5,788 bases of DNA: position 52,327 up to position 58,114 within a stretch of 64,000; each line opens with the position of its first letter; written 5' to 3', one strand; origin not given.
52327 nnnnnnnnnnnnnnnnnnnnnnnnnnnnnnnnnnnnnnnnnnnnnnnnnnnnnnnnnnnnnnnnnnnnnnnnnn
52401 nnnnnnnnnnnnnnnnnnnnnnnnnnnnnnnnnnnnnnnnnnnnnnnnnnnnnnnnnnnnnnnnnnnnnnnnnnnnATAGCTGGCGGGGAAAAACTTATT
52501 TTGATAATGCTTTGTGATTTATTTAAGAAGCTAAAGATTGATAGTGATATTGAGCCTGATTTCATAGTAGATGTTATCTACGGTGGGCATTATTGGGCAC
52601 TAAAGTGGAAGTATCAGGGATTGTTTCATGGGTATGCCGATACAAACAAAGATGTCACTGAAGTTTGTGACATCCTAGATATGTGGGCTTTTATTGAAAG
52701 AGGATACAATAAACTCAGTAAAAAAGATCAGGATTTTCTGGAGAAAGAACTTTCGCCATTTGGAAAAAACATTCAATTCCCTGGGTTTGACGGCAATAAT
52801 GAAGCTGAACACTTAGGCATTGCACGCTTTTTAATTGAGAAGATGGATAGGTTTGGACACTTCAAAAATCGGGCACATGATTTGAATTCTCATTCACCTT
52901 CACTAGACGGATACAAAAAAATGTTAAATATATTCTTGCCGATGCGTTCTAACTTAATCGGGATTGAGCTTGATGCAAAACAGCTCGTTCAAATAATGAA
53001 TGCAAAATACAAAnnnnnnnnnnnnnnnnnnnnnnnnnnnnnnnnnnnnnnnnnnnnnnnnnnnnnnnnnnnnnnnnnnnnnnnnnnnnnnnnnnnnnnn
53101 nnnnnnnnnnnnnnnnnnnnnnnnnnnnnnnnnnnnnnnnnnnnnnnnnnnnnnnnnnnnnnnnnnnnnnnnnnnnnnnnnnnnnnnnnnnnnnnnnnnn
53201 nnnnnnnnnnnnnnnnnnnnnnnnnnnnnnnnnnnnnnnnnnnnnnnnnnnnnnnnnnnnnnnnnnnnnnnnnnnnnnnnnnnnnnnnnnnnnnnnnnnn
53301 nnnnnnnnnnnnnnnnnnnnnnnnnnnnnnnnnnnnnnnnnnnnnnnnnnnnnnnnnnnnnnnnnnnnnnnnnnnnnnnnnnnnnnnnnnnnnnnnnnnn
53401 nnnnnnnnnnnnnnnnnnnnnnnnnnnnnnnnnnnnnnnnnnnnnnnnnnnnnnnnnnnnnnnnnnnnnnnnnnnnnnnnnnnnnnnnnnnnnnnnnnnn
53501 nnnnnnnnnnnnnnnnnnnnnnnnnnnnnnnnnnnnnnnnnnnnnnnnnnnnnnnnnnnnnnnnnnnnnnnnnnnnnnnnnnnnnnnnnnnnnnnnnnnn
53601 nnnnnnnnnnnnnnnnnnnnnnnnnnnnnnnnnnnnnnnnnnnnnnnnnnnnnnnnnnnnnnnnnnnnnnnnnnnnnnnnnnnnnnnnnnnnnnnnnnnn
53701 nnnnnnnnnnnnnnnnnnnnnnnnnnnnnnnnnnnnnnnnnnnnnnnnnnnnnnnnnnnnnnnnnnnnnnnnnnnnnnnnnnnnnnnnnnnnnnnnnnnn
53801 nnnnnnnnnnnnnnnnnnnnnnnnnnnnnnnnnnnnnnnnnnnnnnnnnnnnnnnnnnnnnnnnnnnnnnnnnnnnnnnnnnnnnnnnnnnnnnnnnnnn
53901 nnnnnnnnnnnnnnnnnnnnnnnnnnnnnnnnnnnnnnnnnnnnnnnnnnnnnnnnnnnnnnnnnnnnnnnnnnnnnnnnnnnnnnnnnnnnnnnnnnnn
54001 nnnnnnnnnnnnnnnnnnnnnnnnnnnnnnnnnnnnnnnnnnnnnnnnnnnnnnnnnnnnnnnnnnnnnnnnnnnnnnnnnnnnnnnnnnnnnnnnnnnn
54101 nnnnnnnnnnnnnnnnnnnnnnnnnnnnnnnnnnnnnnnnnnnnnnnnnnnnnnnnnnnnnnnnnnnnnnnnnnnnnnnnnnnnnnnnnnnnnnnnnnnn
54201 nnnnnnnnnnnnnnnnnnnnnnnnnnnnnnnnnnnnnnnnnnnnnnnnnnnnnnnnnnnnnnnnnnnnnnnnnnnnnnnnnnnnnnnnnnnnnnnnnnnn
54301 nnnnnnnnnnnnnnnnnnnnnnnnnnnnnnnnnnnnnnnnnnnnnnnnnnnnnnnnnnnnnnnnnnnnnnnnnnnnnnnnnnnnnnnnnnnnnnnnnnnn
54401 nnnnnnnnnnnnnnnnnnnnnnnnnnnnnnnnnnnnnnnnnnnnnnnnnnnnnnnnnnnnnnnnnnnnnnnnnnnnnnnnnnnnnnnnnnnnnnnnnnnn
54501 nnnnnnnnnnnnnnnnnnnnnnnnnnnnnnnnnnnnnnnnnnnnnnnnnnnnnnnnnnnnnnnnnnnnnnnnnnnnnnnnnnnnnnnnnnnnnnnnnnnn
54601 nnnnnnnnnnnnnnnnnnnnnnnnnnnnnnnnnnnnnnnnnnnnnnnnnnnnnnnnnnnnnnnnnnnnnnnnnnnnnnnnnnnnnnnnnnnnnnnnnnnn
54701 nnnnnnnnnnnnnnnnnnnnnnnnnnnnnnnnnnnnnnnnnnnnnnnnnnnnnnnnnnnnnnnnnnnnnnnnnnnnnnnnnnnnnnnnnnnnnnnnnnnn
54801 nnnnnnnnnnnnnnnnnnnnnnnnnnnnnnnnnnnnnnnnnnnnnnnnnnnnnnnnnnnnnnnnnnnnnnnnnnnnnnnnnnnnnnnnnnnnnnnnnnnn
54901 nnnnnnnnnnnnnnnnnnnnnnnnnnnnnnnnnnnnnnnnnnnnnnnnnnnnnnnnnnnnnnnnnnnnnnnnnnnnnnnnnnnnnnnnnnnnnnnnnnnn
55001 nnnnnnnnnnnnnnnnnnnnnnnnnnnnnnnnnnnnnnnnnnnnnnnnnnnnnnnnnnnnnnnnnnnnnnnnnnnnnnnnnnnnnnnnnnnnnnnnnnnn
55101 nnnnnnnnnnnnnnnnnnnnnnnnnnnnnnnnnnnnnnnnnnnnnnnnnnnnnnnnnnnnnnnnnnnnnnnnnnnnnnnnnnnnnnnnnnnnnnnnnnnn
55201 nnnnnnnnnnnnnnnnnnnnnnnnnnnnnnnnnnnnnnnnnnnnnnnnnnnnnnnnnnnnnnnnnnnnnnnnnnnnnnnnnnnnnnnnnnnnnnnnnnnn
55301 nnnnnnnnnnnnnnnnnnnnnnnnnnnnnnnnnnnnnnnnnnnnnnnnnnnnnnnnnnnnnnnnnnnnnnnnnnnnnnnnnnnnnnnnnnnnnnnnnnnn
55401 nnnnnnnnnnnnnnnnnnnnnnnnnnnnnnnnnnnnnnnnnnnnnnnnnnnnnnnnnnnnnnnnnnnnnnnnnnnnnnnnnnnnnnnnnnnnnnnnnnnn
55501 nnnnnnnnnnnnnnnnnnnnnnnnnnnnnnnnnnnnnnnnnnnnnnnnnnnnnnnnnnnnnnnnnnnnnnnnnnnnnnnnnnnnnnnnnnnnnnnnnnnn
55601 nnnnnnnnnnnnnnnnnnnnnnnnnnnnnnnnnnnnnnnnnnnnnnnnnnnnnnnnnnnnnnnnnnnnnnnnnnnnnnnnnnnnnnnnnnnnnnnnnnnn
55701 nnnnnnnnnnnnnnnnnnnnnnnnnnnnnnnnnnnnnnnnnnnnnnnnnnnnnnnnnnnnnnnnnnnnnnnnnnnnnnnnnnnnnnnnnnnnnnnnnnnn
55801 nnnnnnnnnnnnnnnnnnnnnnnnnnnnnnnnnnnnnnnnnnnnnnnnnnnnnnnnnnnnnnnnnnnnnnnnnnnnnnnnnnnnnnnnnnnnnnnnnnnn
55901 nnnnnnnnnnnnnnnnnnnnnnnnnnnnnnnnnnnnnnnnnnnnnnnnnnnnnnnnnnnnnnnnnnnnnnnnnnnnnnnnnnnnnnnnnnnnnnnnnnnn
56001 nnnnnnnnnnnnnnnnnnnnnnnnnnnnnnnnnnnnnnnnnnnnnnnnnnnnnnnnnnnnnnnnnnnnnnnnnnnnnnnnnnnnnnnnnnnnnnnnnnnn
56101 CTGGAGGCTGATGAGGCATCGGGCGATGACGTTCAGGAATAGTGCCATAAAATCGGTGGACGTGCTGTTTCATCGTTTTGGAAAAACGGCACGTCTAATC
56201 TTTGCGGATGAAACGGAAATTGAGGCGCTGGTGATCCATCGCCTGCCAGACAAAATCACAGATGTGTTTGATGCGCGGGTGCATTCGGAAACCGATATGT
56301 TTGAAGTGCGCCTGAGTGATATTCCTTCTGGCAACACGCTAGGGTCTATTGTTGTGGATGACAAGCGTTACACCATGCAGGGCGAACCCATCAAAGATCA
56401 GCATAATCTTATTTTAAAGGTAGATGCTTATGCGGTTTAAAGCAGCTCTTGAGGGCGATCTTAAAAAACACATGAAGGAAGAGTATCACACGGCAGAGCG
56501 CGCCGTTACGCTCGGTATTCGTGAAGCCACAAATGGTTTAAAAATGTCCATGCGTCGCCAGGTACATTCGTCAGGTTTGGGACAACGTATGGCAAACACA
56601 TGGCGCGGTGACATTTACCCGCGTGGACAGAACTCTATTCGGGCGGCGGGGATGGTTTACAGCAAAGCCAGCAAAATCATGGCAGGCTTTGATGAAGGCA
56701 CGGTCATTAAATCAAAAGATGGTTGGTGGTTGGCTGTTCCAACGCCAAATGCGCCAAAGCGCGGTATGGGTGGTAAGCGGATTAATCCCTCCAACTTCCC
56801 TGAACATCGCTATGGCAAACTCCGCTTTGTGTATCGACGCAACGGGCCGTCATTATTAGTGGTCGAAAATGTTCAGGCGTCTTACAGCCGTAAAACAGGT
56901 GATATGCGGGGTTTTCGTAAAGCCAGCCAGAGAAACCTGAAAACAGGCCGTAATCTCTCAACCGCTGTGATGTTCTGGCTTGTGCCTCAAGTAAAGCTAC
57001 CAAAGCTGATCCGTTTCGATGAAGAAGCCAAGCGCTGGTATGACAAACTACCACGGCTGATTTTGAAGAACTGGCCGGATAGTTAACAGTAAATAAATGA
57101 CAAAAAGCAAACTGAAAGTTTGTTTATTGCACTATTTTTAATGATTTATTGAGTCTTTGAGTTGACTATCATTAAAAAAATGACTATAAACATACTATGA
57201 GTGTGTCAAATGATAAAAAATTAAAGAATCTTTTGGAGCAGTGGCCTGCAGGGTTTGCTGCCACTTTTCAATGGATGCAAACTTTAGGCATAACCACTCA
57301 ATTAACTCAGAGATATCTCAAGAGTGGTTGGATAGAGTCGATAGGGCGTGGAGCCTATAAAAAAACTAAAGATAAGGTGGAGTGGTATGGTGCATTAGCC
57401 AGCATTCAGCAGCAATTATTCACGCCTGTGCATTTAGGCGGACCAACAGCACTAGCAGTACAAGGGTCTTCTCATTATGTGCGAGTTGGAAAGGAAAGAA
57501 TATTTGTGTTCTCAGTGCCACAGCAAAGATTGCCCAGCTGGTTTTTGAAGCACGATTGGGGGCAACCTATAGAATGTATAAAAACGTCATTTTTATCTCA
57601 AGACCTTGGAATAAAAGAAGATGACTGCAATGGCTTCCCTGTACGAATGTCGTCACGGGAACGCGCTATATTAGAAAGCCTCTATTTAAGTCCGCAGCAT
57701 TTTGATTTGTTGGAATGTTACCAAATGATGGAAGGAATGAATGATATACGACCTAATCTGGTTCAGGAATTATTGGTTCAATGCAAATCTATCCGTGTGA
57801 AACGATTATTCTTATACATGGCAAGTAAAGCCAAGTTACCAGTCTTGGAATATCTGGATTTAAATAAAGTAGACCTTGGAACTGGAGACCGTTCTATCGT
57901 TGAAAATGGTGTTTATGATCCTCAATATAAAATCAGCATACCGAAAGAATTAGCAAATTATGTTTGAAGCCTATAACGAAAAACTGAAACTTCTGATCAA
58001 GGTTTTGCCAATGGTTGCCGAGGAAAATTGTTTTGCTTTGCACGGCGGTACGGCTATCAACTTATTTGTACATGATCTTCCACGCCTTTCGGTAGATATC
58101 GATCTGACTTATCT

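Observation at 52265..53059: Self-contained moron encoding an RHH::YfbU fusion between the portal and the prohead protease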

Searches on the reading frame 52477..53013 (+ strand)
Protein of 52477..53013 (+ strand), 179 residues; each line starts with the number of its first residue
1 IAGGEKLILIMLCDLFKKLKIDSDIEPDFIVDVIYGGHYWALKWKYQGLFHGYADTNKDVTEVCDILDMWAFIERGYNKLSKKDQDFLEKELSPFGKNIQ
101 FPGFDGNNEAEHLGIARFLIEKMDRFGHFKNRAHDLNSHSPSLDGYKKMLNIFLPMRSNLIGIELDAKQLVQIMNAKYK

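Call 37: search_dna_similar(query=window:52477-53013:+, collection=plasmids, mode=protein, max_rows=60, max_evalue=10, rows=spread)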
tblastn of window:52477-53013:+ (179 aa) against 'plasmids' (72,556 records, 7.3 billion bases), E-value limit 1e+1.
Records with a match: 202; places in all: 205; records where one place covers at least 80% of the query: 156.
Best place of each record, by identity: <60% 202.
By first word of the organism name: Enterococcus 148; Xanthomonas 5; Acinetobacter 5; Klebsiella 5; Escherichia 5; Bradyrhizobium 4; Salmonella 3; Photobacterium 2; Mycolicibacterium 2; Proteus 2; and 20 more.
By predicted mobility (MOB-suite, as given by PLSDB): non-mobilizable 84; mobilizable 81; conjugative 37.
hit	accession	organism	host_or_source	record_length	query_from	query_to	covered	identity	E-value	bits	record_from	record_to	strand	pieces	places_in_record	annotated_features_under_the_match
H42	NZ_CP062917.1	Raoultella terrigena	Sus scrofa domesticus,swab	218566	1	175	98%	43.4%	4e-40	150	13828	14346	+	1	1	YfbU family protein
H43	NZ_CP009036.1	Xanthomonas citri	citrus spp.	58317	5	174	95%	38.5%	4e-35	136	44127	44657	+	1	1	YfbU family protein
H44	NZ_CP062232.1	Rhizobium sp. TH2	Sainfoin,pure bacterial culture,Nodule ...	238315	28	174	82%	42.9%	9e-38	144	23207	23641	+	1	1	YfbU family protein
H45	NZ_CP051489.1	Kosakonia sp. SMBL-WEM22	culture,seawater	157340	5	157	85%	30.3%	1e-10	66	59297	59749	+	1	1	YfbU family protein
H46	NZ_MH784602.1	Enterococcus faecium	pig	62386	6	158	85%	28.3%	5e-2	41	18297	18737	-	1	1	YfbU family protein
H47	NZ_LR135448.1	Enterococcus faecium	-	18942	6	158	85%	28.3%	5e-2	41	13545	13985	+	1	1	YfbU family protein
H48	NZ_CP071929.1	Enterococcus faecium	Homo sapiens,rectal swab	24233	6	158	85%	28.3%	5e-2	41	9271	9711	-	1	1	YfbU family protein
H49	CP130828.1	Enterococcus faecium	Homo sapiens,blood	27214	6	158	85%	28.3%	5e-2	41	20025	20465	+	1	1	none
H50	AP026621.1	Enterococcus faecium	Homo sapiens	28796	6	158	85%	28.3%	5e-2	41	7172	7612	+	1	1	hypothetical protein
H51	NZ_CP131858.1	Enterococcus faecium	Homo sapiens,culture,blood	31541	6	158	85%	28.3%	5e-2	41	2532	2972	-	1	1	YfbU family protein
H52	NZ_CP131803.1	Enterococcus faecium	Homo sapiens,culture,blood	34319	6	158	85%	28.3%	5e-2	41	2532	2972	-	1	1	YfbU family protein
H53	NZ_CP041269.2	Enterococcus faecium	Homo sapiens,feces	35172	6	158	85%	28.3%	5e-2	41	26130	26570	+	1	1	YfbU family protein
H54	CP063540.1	Enterococcus faecium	Homo sapiens,rectal swab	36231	6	158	85%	28.3%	5e-2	41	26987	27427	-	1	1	YfbU family protein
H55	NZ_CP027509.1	Enterococcus faecium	Homo sapiens,not_blood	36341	6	158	85%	28.3%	5e-2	41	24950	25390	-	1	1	YfbU family protein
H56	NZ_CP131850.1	Enterococcus faecium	-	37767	6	158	85%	28.3%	5e-2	41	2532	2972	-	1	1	YfbU family protein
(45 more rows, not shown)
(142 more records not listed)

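Call 65: get_annotated_region(hit=H46, flank=3500)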
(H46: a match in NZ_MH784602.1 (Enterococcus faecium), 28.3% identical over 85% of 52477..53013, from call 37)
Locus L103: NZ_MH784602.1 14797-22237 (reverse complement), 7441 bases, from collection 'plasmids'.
description: Enterococcus faecium strain 27 plasmid pC27-2, complete sequence
organism: Enterococcus faecium (NCBI taxid 1352)
taxonomy: Bacteria; Bacillota; Bacilli; Lactobacillales; Enterococcaceae; Enterococcus; Enterococcus faecium
host: -; source: pig; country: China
typing (MOB-suite, as given by PLSDB): mobilizable; replicon rep_cluster_185; relaxase MOBV
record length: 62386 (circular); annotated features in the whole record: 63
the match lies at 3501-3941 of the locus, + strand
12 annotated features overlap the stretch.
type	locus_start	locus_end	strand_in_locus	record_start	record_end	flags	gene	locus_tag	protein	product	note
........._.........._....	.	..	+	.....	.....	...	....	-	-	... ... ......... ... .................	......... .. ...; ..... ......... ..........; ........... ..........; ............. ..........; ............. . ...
predicted_resistance_gene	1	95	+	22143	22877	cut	erm(B)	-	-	23S rRNA (adenine(2058)-N(6))-methyltransferase Erm(B)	predicted by amrfinderplus; class LINCOSAMIDE/MACROLIDE/STREPTOGRAMIN; identity 99.59%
CDS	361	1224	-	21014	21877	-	-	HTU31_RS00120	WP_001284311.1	zeta toxin family protein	-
CDS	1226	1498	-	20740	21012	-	-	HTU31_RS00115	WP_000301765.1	antitoxin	-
CDS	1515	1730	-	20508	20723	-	-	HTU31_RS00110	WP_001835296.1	peptide-binding protein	-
CDS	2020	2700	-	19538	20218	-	-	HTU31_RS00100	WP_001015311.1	IS6-like element IS1216 family transposase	GO:0006313 - DNA transposition [Evidence IEA]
CDS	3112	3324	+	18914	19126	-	-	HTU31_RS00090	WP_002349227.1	hypothetical protein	-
CDS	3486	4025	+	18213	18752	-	-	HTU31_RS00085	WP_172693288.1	YfbU family protein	-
CDS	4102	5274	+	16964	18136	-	-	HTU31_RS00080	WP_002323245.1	IS256-like element IS1542 family transposase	GO:0006313 - DNA transposition [Evidence IEA]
CDS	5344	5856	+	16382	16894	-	-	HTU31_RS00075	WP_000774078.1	hypothetical protein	-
CDS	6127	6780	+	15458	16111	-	-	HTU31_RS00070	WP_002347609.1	recombinase family protein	GO:0006310 - DNA recombination [Evidence IEA]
CDS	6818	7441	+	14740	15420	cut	-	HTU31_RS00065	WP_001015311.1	IS6-like element IS1216 family transposase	GO:0006313 - DNA transposition [Evidence IEA]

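Call 66: search_protein_families(library=pfam, proteins=[L103:3112-3321:+, L103:3486-4022:+], max_evalue=0.05)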
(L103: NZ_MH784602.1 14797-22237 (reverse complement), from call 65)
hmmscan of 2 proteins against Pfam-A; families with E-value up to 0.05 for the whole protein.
L103:3112-3321:+ (70 aa): 0 families

L103:3486-4022:+ (179 aa): 1 family
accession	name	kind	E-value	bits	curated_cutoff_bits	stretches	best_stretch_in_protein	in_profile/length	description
PF03887.19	YfbU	-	2.2e-34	119.3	25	1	1-170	3-164/166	YfbU domain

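Call 67: search_dna_similar(query=L103:3486-4022:+, collection=plasmids, mode=protein, max_rows=40, max_evalue=0.001, rows=spread)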
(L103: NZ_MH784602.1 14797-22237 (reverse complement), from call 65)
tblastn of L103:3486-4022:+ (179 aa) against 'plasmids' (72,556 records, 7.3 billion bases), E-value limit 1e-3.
Records with a match: 344; places in all: 353; records where one place covers at least 80% of the query: 190.
Best place of each record, by identity: >=99% 148; 95-99% 12; 90-95% 2; 80-90% 1; 60-80% 105; <60% 76.
By first word of the organism name: Enterococcus 270; Bacillus 9; Curtobacterium 9; Rhodococcus 7; Acinetobacter 5; Escherichia 5; Klebsiella 4; Dietzia 3; Salmonella 3; Corynebacterium 3; and 20 more.
By predicted mobility (MOB-suite, as given by PLSDB): non-mobilizable 137; conjugative 109; mobilizable 98.
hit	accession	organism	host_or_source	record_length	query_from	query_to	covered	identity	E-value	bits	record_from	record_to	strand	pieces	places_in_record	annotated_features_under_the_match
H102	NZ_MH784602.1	Enterococcus faecium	pig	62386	1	179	100%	100.0%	4e-112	357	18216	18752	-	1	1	YfbU family protein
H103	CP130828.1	Enterococcus faecium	Homo sapiens,blood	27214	1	172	96%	100.0%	4e-107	342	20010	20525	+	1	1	none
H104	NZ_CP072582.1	Enterococcus faecium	Homo sapiens,blood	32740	1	172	96%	100.0%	4e-107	342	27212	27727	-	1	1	YfbU family protein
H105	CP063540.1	Enterococcus faecium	Homo sapiens,rectal swab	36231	1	172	96%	100.0%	4e-107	342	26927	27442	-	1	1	YfbU family protein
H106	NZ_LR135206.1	Enterococcus faecium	-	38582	1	172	96%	100.0%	4e-107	342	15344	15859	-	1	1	YfbU family protein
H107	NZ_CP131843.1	Enterococcus faecium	-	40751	1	172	96%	100.0%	4e-107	342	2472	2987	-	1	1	YfbU family protein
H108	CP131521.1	Enterococcus faecium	Homo sapiens,blood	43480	1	172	96%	100.0%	4e-107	342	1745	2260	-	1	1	none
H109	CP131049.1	Enterococcus faecium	Homo sapiens,blood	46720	1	172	96%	100.0%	4e-107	342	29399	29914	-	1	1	none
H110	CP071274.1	Enterococcus faecium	Homo sapiens,Rectal Swab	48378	1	172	96%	100.0%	4e-107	342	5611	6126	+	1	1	YfbU family protein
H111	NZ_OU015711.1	Enterococcus faecium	Homo sapiens,Inguinal/Rectal swab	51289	1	172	96%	100.0%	4e-107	342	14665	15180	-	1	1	YfbU family protein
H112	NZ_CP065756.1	Enterococcus faecium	Homo sapiens,Rectal swab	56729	1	172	96%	100.0%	4e-107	342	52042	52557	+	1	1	YfbU family protein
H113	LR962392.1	Enterococcus faecalis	-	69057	1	172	96%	100.0%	4e-107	342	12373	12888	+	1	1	none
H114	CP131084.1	Enterococcus faecium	Homo sapiens,blood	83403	1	172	96%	100.0%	4e-107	342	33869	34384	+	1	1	none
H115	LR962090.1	Enterococcus faecalis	-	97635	1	172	96%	100.0%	4e-107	342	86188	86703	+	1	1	none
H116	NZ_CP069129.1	Enterococcus faecalis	mixed culture,swine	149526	1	172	96%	100.0%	4e-107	342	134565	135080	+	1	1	YfbU family protein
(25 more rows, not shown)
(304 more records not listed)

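Call 89: find_homologous_proteins(query=L103:3486-4022:+, max_evalue=0.00001)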
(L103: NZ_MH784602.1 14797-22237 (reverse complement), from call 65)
Query L103:3486-4022:+ (179 aa): 30 proteins with E <= 0.00001 among 81 candidates.
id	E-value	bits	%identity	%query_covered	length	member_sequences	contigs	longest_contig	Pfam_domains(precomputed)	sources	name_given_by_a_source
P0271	1.4e-97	343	100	89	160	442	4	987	PF03887.20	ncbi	ncbi:TPA: YfbU family protein, partial [Enterococcus faecium]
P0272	1.2e-55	206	59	96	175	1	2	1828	PF03887.20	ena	-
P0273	6.4e-55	204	59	96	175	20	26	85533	PF03887.20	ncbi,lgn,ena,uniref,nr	ncbi:TPA: YfbU family protein [Enterococcus faecium]|uniref:YfbU family protein n=1 Tax=Enterococcus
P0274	2.1e-53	199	58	95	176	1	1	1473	PF03887.20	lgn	-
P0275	8.0e-53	197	96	55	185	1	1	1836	PF03887.20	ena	-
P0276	8.6e-53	197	59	95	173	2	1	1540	PF03887.20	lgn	-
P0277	8.9e-53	197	57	96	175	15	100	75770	PF03887.20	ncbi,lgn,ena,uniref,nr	ncbi:YfbU family protein [Enterococcus faecium]|uniref:YfbU family protein n=1 Tax=Enterococcus faec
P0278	1.5e-52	196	89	61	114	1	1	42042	PF03887.20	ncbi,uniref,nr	ncbi:hypothetical protein EfmGK923_31120 (plasmid) [Enterococcus faecium]|uniref:YfbU family protein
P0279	1.7e-52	196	56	96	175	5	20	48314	PF03887.20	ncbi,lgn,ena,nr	ncbi:YfbU family protein [Enterococcus hirae]|nr:YfbU family protein [Enterococcus hirae] EMF0215912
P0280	8.2e-52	194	57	95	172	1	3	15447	PF03887.20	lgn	-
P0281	1.8e-51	193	55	95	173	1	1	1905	PF03887.20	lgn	-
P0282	7.6e-51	190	89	59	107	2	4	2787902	PF03887.20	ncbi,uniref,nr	ncbi:YfbU family protein [Enterococcus faecium]|uniref:YfbU family protein n=1 Tax=Enterococcus faec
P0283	1.5e-48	183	53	95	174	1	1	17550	PF03887.20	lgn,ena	-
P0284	1.0e-47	180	52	93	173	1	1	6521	PF03887.20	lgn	-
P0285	1.4e-47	180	53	96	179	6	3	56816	PF03887.20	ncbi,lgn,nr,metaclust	ncbi:YfbU domain protein [Enterococcus faecium 13.SD.W.09]|nr:YfbU domain protein [Enterococcus faec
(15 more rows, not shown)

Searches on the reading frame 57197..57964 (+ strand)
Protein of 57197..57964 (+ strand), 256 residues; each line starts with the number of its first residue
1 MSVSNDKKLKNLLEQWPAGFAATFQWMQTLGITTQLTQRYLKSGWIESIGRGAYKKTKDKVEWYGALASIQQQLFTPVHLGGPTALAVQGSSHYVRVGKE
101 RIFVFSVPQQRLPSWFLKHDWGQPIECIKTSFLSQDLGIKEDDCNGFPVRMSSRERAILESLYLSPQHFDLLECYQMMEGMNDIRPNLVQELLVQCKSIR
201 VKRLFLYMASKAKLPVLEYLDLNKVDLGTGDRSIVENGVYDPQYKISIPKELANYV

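Call 73: search_protein_families(library=pfam, proteins=[window:57197-57964:+], max_evalue=0.01)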
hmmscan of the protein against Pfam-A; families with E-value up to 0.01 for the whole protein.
window:57197-57964:+ (256 aa): 2 families
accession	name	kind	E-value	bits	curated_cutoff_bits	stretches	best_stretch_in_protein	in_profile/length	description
PF11459.13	AbiEi_3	-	1.5e-48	164.8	26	1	99-249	1-157/157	Transcriptional regulator, AbiEi antitoxin, Type IV TA system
PF17194.10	AbiEi_3_N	-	1.3e-27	96.1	26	1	6-96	2-92/93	Transcriptional regulator, AbiEi antitoxin N-terminal domain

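Call 74: search_protein_families(library=padloc, proteins=[window:57197-57964:+], max_evalue=0.01)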
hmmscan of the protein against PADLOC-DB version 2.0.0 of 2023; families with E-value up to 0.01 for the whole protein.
window:57197-57964:+ (256 aa): 5 families
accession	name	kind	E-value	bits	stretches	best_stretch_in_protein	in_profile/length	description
PDLC02227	AbiEi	-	3.5e-81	270.2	1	1-254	1-231/233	AbiEi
PDLC02225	AbiEi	-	5.7e-06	24.2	1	5-161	6-144/198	AbiEi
PDLC02283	AbiEi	-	2.4e-05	22.1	1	26-158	24-147/201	AbiEi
PDLC02265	AbiEi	-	0.0014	16.4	1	26-78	21-73/198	AbiEi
PDLC02254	AbiEi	-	0.0022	15.7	0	5-61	5-57/197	AbiEi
